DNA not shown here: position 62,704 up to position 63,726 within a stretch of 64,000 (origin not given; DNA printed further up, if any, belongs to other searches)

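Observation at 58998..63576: Orphan NrfC/NrfD-type quinone module bracketed by two membrane-anchored GcvH-fold paralogues, one fused to a periplasmic PstS-like binding domain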

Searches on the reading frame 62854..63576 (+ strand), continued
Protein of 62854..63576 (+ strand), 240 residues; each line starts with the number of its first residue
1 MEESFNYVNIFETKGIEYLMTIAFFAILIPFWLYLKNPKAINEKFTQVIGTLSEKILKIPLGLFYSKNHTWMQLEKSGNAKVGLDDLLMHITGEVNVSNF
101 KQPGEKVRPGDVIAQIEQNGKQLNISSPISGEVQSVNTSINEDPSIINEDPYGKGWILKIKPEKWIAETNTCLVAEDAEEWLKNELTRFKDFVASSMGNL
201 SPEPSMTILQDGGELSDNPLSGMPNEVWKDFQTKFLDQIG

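Call 33: find_related_loci(query=A1, collection=genome_contigs, flank=9000)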
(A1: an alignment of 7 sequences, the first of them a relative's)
Query A1 (231 aa) in genome_contigs; peptide patterns used: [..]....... (x = any residue, [..] = any of these).
61 stretches matched a pattern; 24 encode a relative of the query (tblastn E <= 1e-3); 24 distinct loci.
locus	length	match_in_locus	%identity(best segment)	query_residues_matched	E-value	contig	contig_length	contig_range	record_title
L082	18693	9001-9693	100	1-231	9e-154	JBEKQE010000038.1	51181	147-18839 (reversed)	MAG: Syntrophobacteraceae bacterium isolate SPRUCE 480 SPRUCE_480_38, whole genome shotgun sequence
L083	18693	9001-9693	91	1-231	5e-139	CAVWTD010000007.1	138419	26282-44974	MAG: uncultured delta proteobacterium isolate MFD01476.bin.2.94 genome assembly, contig: contig_22088, whole genome shot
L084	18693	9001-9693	87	1-231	7e-137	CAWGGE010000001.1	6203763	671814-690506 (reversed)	MAG: uncultured delta proteobacterium isolate MFD01828.bin.2.72 genome assembly, contig: contig_14663, whole genome shot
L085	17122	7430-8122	87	1-231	2e-136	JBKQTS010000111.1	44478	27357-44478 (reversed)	MAG: Syntrophobacteraceae bacterium isolate MHr2D2E2F__bin_75 MHr2D2E2F_000000115987, whole genome shotgun sequence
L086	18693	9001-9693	82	1-231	3e-128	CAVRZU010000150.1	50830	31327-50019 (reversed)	MAG: uncultured delta proteobacterium isolate MFD04752.bin.2.21 genome assembly, contig: contig_180889, whole genome sho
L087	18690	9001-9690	79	1-231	6e-124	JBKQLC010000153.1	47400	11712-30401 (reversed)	MAG: Syntrophobacteraceae bacterium isolate CRr2D2E2F__bin_5 CRr2D2E2F_000000182023, whole genome shotgun sequence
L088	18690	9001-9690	78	1-231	1e-122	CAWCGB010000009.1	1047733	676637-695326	MAG: uncultured delta proteobacterium isolate MFD01231.bin.2.77 genome assembly, contig: contig_8376, whole genome shotg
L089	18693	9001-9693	78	1-231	9e-121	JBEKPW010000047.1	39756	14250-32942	MAG: Syntrophobacteraceae bacterium isolate SPRUCE 473 SPRUCE_473_47, whole genome shotgun sequence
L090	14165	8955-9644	68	1-231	6e-106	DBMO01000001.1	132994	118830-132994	MAG TPA_asm: Desulfarculales bacterium UBA696 UBA696_contig_549, whole genome shotgun sequence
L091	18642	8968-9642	65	1-231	1e-98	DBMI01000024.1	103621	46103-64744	MAG TPA_asm: Desulfarculales bacterium UBA702 UBA702_contig_506, whole genome shotgun sequence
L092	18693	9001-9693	86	1-231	6e-133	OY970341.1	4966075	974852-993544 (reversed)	MAG: uncultured delta proteobacterium isolate MFD01231.bin.c.2 genome assembly, chromosome: 1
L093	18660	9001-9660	41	7-231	4e-47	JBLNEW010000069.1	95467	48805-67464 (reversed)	MAG: Deltaproteobacteria bacterium isolate MAG62 PRJNA488683_bin1_renamed_68, whole genome shotgun sequence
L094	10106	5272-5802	43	53-230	2e-43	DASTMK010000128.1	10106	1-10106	MAG TPA_asm: Bryobacteraceae bacterium isolate SMAG_U3627 k141_358748, whole genome shotgun sequence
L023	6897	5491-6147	40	7-231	1e-41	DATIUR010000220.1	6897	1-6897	MAG TPA_asm: Anaeromyxobacteraceae bacterium isolate SMAG_U15986 k141_18580, whole genome shotgun sequence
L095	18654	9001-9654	38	16-230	2e-40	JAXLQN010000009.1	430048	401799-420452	MAG: Bryobacteraceae bacterium isolate STL-ACI4 C1.176.fa-9, whole genome shotgun sequence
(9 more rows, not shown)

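Call 43: search_protein_families(library=pfam, proteins=[L024:4076-5065:+, L024:5093-6016:+, L024:6273-7028:-, L024:7114-8439:-, L024:8595-9278:-, L024:9893-10366:+, L024:12269-13834:-, L024:13861-14496:-, L024:1869-2975:-, L024:135-1058:-], max_evalue=0.01)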
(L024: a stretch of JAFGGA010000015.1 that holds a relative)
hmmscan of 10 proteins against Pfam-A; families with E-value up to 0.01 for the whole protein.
L024:4076-5065:+ (330 aa): 1 family
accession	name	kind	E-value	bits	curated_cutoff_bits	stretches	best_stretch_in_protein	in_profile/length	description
PF01597.25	GCV_H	-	4e-20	72.4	22.2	1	166-281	4-118/122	Glycine cleavage H-protein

L024:5093-6016:+ (308 aa): 1 family
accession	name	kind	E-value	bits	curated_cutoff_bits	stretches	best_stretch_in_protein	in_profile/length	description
PF01597.25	GCV_H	-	1.1e-19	71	22.2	1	142-262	2-121/122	Glycine cleavage H-protein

L024:6273-7028:- (252 aa): 2 families
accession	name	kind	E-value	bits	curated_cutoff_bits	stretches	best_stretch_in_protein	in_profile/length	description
PF02146.23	SIR2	-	1.2e-44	152.8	24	1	26-198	1-180/180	Sir2 family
PF00205.28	TPP_enzyme_M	-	1.1e-05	25.5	30.4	1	177-243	71-137/137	Thiamine pyrophosphate enzyme, central domain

L024:7114-8439:- (442 aa): 8 families
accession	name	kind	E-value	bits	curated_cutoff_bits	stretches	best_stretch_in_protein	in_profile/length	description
PF07992.20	Pyr_redox_2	-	1.3e-51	176.2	26.1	1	4-288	2-278/291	Pyridine nucleotide-disulphide oxidoreductase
PF00070.33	Pyr_redox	-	1.2e-17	64.7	22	1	145-220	2-77/82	Pyridine nucleotide-disulphide oxidoreductase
PF13738.12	Pyr_redox_3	-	3.4e-11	43.4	30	1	64-275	89-305/305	Pyridine nucleotide-disulphide oxidoreductase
PF02852.28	Pyr_redox_dim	-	3.8e-09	37.2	25.3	1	331-412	10-92/110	Pyridine nucleotide-disulphide oxidoreductase, dimerisation domain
PF03486.20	HI0933_like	-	7.3e-06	26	50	0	191-260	115-197/244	HI0933-like protein Rossmann domain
PF01266.30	DAO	-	5.2e-05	23.4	27.9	0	146-173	3-29/353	FAD dependent oxidoreductase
PF02737.24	3HCDH_N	-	0.00024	21.5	22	1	145-206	2-62/180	3-hydroxyacyl-CoA dehydrogenase, NAD binding domain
PF13450.12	NAD_binding_8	-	0.0082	16.8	21.9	0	7-40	1-32/68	NAD(P)-binding Rossmann-like domain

L024:8595-9278:- (228 aa): 0 families

L024:9893-10366:+ (158 aa): 0 families

L024:12269-13834:- (522 aa): 8 families
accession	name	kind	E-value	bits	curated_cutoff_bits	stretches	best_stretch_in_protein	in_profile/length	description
PF02518.31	HATPase_c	-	1.3e-26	93.6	26.4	1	400-509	2-110/111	Histidine kinase-, DNA gyrase B-, and HSP90-like ATPase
PF13426.13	PAS_9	-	1.9e-16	60.6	27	1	139-245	2-102/103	PAS domain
PF08448.16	PAS_4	-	6.6e-15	55.7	23.1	1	134-247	1-108/110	PAS fold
PF00989.32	PAS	-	9.2e-13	48.6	22.6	1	129-244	2-113/113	PAS fold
PF00512.31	HisKA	-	1e-10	42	26.9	1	285-354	2-63/66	His Kinase A (phospho-acceptor) domain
PF08447.18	PAS_3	-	4.6e-05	24.1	25.6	1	151-238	2-86/89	PAS fold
PF14501.12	HATPase_c_5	-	9.8e-05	22.7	22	1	404-507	6-102/102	GHKL domain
PF13188.13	PAS_8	-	0.0038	17.5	21.8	1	131-183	4-53/65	PAS domain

L024:13861-14496:- (212 aa): 1 family
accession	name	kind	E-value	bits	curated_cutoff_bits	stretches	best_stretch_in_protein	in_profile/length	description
PF13189.12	Cytidylate_kin2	-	1.7e-45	155.8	28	1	3-186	1-176/176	Cytidylate kinase-like family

L024:1869-2975:- (369 aa): 4 families
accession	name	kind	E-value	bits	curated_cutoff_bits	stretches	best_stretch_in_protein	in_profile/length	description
PF18737.6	HEPN_MAE_28990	-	2.5e-26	93.6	26.8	1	194-364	35-211/211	MAE_28990/MAE_18760-like HEPN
PF18735.6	HEPN_RiboL-PSP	-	2.8e-24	86.5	28.4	1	198-354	33-188/191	RiboL-PSP-HEPN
PF00589.27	Phage_integrase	-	9.5e-09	35.7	27.1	1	127-195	3-77/172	Phage integrase family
PF13495.12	Phage_int_SAM_4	-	5.2e-06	27.2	27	1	22-94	4-77/85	Phage integrase, N-terminal SAM-like domain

L024:135-1058:- (308 aa): 6 families
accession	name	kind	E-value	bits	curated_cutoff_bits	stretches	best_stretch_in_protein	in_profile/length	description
PF01555.25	N6_N4_Mtase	-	1.6e-46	159.5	26.7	1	28-260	1-220/221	DNA methylase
PF01170.24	UPF0020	-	1.2e-08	35.3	22.3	1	200-257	6-64/197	RMKL-like, methyltransferase domain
PF13649.12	Methyltransf_25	-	4.3e-06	27.8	27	1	225-270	1-48/97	Methyltransferase domain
PF08241.18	Methyltransf_11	-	1.2e-05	26.3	21.2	0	227-268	2-43/95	Methyltransferase domain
PF02086.21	MethyltransfD12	-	0.00025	21.3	22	1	210-278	8-77/253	D12 class N6 adenine-specific DNA methyltransferase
PF13847.12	Methyltransf_31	-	0.00026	21.2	27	1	222-265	4-50/145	Methyltransferase domain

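Call 55: search_solved_structures(query=A4, max_evalue=10, show_alignments=3)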
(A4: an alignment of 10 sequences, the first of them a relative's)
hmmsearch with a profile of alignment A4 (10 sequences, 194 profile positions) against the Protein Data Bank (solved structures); distinct sequences matched with E-value up to 10: 17.
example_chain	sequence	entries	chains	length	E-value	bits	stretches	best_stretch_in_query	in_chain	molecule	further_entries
3b42_A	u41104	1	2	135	0.00072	22.2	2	25-84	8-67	Methyl-accepting chemotaxis protein, putative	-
4ywz_A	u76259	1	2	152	0.074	15.7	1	19-91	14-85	Sensor protein kinase WalK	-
3bng_A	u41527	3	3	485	0.1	15.2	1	58-104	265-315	Cytochrome c-552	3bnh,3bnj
1fs7_A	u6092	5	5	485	0.12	15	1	58-104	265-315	CYTOCHROME C NITRITE REDUCTASE | Cytochrome c-552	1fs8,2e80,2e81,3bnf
1fs9_A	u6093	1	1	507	0.12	15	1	58-104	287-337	CYTOCHROME C NITRITE REDUCTASE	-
1qdb_A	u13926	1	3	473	0.15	14.7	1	58-102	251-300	CYTOCHROME C NITRITE REDUCTASE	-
8p2k_Nb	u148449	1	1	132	0.16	14.6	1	46-103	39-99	Transcription factor BTF3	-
5is1_A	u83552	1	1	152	0.22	14.2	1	18-91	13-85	Histidine kinase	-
3mcb_B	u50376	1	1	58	0.23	14.1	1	58-103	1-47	Transcription factor BTF3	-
7qwq_u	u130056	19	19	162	0.25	13.9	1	46-103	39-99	Isoform 2 of Transcription factor BTF3 | Transcription factor BTF3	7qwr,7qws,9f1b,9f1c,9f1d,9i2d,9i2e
3lkx_A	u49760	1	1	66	0.31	13.6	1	58-103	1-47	Transcription factor BTF3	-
7dud_A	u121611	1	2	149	0.36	13.4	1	19-91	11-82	Sensor protein kinase WalK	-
3b47_A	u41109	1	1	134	0.4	13.3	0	121-151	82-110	Methyl-accepting chemotaxis protein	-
28ln_Bv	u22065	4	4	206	0.42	13.2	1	46-103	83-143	Transcription factor BTF3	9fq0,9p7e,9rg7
6t59_NB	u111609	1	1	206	0.42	13.2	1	46-103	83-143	Transcription factor BTF3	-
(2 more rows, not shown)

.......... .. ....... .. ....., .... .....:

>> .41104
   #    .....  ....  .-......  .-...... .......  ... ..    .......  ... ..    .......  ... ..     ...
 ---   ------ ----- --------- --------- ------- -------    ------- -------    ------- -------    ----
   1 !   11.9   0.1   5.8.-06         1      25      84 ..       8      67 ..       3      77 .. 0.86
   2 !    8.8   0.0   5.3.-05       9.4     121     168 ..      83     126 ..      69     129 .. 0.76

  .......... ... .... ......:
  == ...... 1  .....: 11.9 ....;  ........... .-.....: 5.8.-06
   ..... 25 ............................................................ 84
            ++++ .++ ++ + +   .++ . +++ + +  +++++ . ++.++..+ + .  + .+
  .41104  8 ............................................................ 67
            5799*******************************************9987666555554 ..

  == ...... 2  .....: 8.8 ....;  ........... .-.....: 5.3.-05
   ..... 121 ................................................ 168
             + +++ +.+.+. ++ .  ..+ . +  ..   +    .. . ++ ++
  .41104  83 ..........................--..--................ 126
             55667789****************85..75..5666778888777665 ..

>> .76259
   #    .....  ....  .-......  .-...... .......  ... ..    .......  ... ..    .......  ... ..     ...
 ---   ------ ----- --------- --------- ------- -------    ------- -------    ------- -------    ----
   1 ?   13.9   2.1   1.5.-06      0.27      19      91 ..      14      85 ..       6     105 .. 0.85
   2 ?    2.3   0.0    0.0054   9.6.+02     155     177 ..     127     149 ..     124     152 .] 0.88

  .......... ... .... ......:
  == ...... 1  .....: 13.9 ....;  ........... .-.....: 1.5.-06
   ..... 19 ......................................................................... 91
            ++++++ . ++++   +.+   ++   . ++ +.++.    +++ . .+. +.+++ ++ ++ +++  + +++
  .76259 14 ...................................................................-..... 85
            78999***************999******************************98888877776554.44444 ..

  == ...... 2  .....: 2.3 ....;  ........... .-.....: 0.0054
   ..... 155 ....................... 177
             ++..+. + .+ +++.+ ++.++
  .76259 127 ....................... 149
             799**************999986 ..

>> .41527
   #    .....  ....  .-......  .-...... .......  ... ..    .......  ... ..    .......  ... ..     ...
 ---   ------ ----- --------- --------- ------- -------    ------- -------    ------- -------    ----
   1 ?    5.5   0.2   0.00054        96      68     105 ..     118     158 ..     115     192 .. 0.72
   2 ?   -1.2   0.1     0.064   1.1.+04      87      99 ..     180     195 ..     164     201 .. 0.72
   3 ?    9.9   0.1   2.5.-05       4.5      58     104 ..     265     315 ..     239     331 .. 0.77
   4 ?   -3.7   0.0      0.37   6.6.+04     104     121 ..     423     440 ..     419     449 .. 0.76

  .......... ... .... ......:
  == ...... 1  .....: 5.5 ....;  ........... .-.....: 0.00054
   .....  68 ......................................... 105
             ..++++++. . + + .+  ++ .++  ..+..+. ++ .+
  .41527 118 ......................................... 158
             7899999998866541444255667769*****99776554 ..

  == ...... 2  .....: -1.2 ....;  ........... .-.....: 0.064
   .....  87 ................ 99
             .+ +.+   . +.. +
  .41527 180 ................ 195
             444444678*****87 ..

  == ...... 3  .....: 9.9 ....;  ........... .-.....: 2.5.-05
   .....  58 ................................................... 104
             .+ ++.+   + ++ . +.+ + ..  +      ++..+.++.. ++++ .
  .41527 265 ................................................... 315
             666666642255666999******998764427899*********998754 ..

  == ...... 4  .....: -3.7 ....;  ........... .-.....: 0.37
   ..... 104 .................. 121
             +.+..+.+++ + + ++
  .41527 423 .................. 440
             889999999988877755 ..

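Call 57: find_related_loci(query=A5, collection=genome_contigs, flank=10000)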
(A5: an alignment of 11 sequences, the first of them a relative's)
Query A5 (177 aa) in genome_contigs; peptide patterns used: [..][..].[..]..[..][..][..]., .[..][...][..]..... (x = any residue, [..] = any of these).
600 stretches matched a pattern (row limit reached: there are more); 581 encode a relative of the query (tblastn E <= 1e-3); the best 80 are kept; 80 distinct loci.
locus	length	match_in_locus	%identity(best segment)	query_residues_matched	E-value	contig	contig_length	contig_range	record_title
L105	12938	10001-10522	74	1-174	5e-89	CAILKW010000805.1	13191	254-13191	MAG: uncultured Bacteroidia bacterium isolate KTt_bin-2223 genome assembly, contig: bin-2223:805/851, whole genome shotg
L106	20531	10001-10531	74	1-177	2e-87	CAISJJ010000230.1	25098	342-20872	MAG: uncultured Bacteroidales bacterium isolate Ja1_bin-1976 genome assembly, contig: bin-1976:230/547, whole genome sho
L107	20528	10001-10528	69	1-176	2e-86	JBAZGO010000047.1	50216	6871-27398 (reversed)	MAG: Prolixibacteraceae bacterium isolate SO_2017_LW3_48 NODE_1463_length_50216_cov_1.413404_LW162_2017, whole genome sh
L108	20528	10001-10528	74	1-176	2e-86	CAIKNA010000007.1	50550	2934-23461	MAG: uncultured Bacteroidales bacterium isolate AlinenLipids_bin-7146 genome assembly, contig: bin-7146:007/409, whole g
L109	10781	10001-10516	73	1-172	2e-85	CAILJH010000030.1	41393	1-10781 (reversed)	MAG: uncultured Prolixibacteraceae bacterium isolate MJ-time_bin-5436 genome assembly, contig: bin-5436:030/287, whole g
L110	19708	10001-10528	71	1-176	1e-85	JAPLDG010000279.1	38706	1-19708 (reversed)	MAG: Bacteroidetes bacterium isolate LacPavin_0419_WC70L_MAG_45_7 LacPavin_0419_WC70L_scaffold_320486, whole genome shot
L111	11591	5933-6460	70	1-176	3e-84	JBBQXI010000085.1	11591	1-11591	MAG: Bacteroidales bacterium isolate Co_metawrap_2107 Cmw_2107_k141_26463283_length_11591_cov_6.0000, whole genome shotg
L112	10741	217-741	71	1-175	2e-81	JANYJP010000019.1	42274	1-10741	MAG: Bacteroidales bacterium isolate GL140_4_metabinner_12 GL140_4_k141_1499277, whole genome shotgun sequence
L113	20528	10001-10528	71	1-176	1e-80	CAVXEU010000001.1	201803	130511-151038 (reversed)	MAG: uncultured Bacteroidales bacterium isolate MFD02416.bin.1.219 genome assembly, contig: contig_12164, whole genome s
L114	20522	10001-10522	70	1-174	2e-79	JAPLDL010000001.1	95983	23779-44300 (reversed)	MAG: Bacteroidetes bacterium isolate LacPavin_0419_WC90_MAG_45_16 LacPavin_0419_WC90_scaffold_122595, whole genome shotg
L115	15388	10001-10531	65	1-177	3e-78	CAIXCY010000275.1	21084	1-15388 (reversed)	MAG: uncultured Bacteroidia bacterium isolate Ki1-1-6m_bin-1232 genome assembly, contig: bin-1232:275/281, whole genome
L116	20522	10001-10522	68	1-174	2e-78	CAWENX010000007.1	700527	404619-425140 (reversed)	MAG: uncultured Bacteroidia bacterium isolate MFD02416.bin.2.251 genome assembly, contig: contig_25565, whole genome sho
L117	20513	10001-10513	70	1-171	7e-78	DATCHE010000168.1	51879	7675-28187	MAG TPA_asm: Bacteroidales bacterium isolate SMAG_U7825 k141_1312760, whole genome shotgun sequence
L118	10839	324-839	66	1-172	2e-77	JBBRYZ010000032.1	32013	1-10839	MAG: Bacteroidales bacterium isolate metawrap_la5_11 metawrap_la5_11_K_863946_L_32013_cov_30.8314, whole genome shotgun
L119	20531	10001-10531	68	1-177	8e-77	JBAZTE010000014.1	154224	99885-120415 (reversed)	MAG: Bacteroidales bacterium isolate SO_2017_GW1_194 NODE_781_length_154224_cov_2.309474_OW334_2017, whole genome shotgu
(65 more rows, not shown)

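Call 69: find_related_loci(query=A6, collection=genome_contigs, flank=10000)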
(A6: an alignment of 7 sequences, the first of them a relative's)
Query A6 (172 aa) in genome_contigs; peptide patterns used: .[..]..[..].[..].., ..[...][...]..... (x = any residue, [..] = any of these).
600 stretches matched a pattern (row limit reached: there are more); 595 encode a relative of the query (tblastn E <= 1e-3); the best 80 are kept; 80 distinct loci.
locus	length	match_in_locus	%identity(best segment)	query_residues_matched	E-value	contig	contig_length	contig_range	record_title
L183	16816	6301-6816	82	1-172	1e-91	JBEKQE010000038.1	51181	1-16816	MAG: Syntrophobacteraceae bacterium isolate SPRUCE 480 SPRUCE_480_38, whole genome shotgun sequence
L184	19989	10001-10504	68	1-170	3e-74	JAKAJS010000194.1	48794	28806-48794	MAG: Deltaproteobacteria bacterium isolate WY4.bin13 NODE_797_length_48794_cov_1.883823, whole genome shotgun sequence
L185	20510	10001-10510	49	2-170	2e-52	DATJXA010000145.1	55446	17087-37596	MAG TPA_asm: Bacteroidota bacterium isolate SMAG_U15114 k141_1269946, whole genome shotgun sequence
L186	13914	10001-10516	48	2-172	2e-52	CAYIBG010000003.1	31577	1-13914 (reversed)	MAG TPA_asm: uncultured Ignavibacteriaceae bacterium isolate ERP119705_co1_736 genome assembly, contig: NODE_1320_length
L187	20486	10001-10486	51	9-170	9e-51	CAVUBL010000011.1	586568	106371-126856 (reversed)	MAG: uncultured Acidobacteriota bacterium isolate MFD05684.bin.1.267 genome assembly, contig: contig_28610, whole genome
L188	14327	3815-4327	47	2-171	6e-50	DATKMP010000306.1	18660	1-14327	MAG TPA_asm: Bacteroidota bacterium isolate SMAG_U14714 k141_3842015, whole genome shotgun sequence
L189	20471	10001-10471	50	18-170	1e-49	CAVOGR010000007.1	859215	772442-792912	MAG: uncultured Gemmatimonadales bacterium isolate MFD09779.bin.2.16 genome assembly, contig: contig_54023, whole genome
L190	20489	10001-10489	50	4-168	4e-49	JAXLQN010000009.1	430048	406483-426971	MAG: Bryobacteraceae bacterium isolate STL-ACI4 C1.176.fa-9, whole genome shotgun sequence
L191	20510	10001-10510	48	2-170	2e-49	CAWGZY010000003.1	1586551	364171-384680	MAG: uncultured Bacteroidetes bacterium isolate MFD01689.bin.1.50 genome assembly, contig: contig_30680, whole genome sh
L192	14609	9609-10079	51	18-170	5e-49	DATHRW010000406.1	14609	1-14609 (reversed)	MAG TPA_asm: Gemmatimonadales bacterium isolate SMAG_U16035 k141_276735, whole genome shotgun sequence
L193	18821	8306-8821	47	2-172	4e-49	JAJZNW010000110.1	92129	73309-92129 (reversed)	MAG: Bacteroidetes bacterium isolate MAS4.bin38 NODE_107_length_92129_cov_4.394687, whole genome shotgun sequence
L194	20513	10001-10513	46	2-172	3e-48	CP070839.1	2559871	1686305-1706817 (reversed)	MAG: Candidatus Zixiibacteriota bacterium isolate bin1014 chromosome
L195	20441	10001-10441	54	37-172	3e-48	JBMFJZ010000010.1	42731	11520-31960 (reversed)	MAG: Bacteroidota bacterium isolate KM4336-10 NODE_10_length_42731_cov_37.892226, whole genome shotgun sequence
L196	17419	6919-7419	49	4-168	6e-48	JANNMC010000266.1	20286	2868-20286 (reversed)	MAG: Candidatus Eisenbacteria bacterium isolate SOY_38_concoct_21 SOY_38_k141_3448085, whole genome shotgun sequence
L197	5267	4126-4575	49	18-167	4e-48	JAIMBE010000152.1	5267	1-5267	MAG: Bacillota bacterium isolate HOT.MB2.40 Contig153, whole genome shotgun sequence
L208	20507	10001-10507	48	2-170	1e-46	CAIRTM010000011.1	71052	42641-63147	MAG: uncultured delta proteobacterium isolate LaPlata_bin-1461 genome assembly, contig: bin-1461:011/149, whole genome s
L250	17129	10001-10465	47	17-171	5e-44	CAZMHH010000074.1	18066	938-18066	MAG TPA_asm: uncultured Thermodesulfobacteriota bacterium isolate SRP332253_co1_288 genome assembly, contig: NODE_5034_l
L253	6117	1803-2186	56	43-170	6e-44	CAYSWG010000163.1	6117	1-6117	MAG TPA_asm: uncultured Geobacteraceae bacterium isolate SRP257756_co1_206 genome assembly, contig: NODE_12052_length_61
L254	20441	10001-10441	52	22-168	8e-47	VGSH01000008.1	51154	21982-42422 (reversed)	MAG: Deltaproteobacteria bacterium isolate K_DeepCast_150m_m1_356 K_DeepCast_150m_m1_356_Ga0194126_10000868, whole genom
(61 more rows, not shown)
